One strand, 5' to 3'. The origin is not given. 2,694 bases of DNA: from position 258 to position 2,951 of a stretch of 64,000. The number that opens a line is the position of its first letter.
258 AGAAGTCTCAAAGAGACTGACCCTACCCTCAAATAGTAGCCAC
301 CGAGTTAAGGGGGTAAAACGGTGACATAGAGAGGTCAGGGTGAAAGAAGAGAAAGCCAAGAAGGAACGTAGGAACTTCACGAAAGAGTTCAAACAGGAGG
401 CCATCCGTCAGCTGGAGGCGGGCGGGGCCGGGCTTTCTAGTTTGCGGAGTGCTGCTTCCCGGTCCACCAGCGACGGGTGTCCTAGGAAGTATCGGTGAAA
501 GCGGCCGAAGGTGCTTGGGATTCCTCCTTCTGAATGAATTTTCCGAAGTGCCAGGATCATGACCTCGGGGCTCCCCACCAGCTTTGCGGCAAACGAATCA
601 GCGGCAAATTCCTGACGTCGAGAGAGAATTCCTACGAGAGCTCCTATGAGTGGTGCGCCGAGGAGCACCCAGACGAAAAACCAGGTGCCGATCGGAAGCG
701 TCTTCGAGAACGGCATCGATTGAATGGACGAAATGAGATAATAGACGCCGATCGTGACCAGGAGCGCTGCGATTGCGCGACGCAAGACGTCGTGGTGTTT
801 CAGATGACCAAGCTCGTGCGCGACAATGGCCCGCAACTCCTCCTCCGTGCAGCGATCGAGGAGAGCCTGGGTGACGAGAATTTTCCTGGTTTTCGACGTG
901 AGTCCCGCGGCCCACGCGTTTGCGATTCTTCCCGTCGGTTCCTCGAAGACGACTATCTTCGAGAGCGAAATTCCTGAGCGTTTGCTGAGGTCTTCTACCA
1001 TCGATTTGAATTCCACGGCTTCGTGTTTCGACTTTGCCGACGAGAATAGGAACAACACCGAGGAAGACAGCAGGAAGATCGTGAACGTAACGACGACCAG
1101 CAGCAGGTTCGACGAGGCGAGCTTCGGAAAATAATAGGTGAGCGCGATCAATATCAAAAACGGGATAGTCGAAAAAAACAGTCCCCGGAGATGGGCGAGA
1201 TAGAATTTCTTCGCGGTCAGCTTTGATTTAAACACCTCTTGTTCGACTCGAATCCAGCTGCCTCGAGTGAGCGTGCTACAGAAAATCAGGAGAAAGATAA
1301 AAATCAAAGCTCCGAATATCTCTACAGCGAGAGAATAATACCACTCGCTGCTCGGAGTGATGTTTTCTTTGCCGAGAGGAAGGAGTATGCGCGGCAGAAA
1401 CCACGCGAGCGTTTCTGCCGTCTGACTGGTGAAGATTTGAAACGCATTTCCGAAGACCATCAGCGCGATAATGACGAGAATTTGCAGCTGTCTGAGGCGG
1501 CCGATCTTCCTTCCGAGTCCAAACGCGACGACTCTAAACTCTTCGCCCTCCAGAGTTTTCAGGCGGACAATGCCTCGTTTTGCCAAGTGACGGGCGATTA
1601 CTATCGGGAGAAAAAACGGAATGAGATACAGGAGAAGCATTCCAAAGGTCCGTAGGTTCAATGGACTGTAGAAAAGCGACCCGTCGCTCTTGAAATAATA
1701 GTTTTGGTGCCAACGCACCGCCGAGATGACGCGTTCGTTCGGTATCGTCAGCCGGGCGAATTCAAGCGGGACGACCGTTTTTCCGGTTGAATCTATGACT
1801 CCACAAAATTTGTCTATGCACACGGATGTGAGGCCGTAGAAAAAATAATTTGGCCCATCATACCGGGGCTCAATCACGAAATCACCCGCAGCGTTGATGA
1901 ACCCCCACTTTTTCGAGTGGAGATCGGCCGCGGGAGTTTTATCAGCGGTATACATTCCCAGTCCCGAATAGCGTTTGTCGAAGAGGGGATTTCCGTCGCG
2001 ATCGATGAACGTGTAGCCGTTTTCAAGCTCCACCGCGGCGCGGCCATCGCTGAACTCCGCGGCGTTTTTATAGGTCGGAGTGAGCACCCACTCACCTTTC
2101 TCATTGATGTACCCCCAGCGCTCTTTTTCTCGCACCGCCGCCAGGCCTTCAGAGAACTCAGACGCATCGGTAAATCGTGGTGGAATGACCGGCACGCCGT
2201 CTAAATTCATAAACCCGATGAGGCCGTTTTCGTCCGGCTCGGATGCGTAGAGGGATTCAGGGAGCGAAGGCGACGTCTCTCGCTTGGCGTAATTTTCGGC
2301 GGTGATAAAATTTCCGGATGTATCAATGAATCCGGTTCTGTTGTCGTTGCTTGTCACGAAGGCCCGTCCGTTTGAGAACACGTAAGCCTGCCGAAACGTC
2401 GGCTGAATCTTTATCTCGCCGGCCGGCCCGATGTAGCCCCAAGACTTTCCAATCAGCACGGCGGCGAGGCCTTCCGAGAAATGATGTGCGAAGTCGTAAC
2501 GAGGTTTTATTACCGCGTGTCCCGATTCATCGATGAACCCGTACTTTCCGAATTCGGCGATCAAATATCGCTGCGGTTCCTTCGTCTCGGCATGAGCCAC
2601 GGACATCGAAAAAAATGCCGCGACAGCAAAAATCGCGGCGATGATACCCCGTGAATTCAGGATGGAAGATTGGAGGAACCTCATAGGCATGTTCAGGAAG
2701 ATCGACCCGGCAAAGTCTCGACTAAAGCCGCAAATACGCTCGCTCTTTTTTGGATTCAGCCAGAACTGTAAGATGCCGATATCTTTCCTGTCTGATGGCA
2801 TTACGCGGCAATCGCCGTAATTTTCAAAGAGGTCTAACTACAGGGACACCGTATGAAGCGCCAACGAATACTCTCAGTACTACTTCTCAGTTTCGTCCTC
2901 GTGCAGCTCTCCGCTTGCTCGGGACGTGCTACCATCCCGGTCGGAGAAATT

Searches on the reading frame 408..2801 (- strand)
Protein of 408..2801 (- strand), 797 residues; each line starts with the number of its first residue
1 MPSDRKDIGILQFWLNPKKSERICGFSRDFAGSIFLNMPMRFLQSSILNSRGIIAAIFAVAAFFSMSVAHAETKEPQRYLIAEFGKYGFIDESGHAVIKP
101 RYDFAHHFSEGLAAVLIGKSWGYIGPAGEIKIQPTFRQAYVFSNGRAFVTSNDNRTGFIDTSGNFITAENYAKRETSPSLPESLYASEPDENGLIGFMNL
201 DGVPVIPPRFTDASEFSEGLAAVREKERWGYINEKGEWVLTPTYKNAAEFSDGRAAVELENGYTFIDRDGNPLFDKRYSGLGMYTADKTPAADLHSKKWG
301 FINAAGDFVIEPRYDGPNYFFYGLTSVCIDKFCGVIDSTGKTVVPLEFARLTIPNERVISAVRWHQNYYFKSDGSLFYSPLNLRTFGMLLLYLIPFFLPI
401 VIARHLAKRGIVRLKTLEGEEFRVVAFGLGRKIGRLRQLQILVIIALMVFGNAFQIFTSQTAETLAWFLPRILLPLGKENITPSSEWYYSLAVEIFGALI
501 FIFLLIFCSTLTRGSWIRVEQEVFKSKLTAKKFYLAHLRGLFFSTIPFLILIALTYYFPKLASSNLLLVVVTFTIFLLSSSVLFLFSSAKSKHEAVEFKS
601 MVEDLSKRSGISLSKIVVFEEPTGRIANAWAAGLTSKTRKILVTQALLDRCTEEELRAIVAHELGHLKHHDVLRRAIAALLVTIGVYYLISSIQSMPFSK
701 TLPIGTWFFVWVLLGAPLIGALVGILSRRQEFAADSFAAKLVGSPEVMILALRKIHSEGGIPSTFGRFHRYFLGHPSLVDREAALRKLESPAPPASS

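Call 77: search_protein_families(library=pfam, proteins=[window:408-2801:-], max_evalue=0.0001)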
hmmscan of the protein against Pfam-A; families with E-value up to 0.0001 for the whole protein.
window:408-2801:- (797 aa): 3 families
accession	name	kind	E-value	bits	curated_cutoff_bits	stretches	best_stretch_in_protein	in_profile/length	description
PF14903.11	WG_beta_rep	-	8.8e-57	189.2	25.6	4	87-118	1-32/35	WG containing repeat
PF01435.24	Peptidase_M48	-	4.7e-29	102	20.3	1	595-788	4-185/186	Peptidase family M48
PF05569.17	Peptidase_M56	-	3.2e-06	27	31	1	578-684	118-221/296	BlaR1 peptidase M56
